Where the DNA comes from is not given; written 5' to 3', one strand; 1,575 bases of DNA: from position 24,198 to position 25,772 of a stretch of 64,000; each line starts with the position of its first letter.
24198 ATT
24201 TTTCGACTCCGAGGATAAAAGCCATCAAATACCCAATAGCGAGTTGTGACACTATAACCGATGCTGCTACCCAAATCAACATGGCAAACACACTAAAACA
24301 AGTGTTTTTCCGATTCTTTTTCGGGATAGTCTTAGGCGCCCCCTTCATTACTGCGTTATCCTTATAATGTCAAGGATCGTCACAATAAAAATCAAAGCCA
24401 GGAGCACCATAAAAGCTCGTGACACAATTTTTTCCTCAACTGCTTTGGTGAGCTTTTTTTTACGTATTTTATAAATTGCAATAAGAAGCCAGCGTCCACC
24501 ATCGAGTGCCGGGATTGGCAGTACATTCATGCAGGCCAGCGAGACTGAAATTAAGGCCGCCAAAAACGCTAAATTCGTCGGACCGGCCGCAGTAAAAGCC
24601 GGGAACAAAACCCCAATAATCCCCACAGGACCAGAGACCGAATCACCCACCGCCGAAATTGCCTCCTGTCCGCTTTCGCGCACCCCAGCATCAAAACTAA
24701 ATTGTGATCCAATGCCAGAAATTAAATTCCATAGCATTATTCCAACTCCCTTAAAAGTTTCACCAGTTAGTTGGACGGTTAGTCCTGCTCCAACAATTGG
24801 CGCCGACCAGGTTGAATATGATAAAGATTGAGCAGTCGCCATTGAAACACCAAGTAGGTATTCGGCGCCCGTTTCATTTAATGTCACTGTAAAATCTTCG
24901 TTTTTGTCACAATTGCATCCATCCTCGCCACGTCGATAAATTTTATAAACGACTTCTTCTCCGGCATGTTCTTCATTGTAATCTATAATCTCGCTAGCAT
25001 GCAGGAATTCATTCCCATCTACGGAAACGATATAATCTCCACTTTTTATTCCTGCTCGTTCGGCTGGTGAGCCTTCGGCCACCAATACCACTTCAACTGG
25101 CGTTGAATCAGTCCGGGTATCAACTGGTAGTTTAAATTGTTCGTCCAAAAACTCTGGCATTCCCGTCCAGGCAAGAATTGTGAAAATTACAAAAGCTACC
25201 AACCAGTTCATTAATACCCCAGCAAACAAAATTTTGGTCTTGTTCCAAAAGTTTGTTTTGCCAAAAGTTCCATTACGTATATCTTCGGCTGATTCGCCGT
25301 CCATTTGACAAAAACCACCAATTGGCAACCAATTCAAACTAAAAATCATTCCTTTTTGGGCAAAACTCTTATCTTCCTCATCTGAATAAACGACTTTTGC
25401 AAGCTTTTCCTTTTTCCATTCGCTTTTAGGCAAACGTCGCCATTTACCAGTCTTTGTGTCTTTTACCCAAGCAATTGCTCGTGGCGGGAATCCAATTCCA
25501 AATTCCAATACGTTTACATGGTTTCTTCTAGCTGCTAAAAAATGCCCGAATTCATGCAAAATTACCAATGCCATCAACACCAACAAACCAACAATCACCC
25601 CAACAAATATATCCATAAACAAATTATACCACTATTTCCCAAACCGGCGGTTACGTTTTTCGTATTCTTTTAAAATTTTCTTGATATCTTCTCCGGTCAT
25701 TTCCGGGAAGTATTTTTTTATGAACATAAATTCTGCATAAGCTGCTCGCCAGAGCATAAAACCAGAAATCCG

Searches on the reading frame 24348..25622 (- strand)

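Call 62: search_protein_families(library=pfam, proteins=[window:24348-25622:-])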
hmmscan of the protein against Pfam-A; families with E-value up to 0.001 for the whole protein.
window:24348-25622:- (424 aa): 5 families
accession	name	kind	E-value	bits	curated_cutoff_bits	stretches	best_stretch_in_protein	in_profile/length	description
PF02163.28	Peptidase_M50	-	2e-36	125.8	27.2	2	87-409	42-220/221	Peptidase family M50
PF17820.7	PDZ_6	-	6.9e-12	45.4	27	1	178-230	2-54/54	PDZ domain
PF13180.12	PDZ_2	-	9.4e-08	32.7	27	1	170-234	8-73/80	PDZ domain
PF00595.29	PDZ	-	0.00012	22.9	23.2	1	173-206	24-57/81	PDZ domain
PF04495.20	GRASP55_65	-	0.00019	22.2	27.7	1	174-262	43-128/138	GRASP55/65 PDZ-like domain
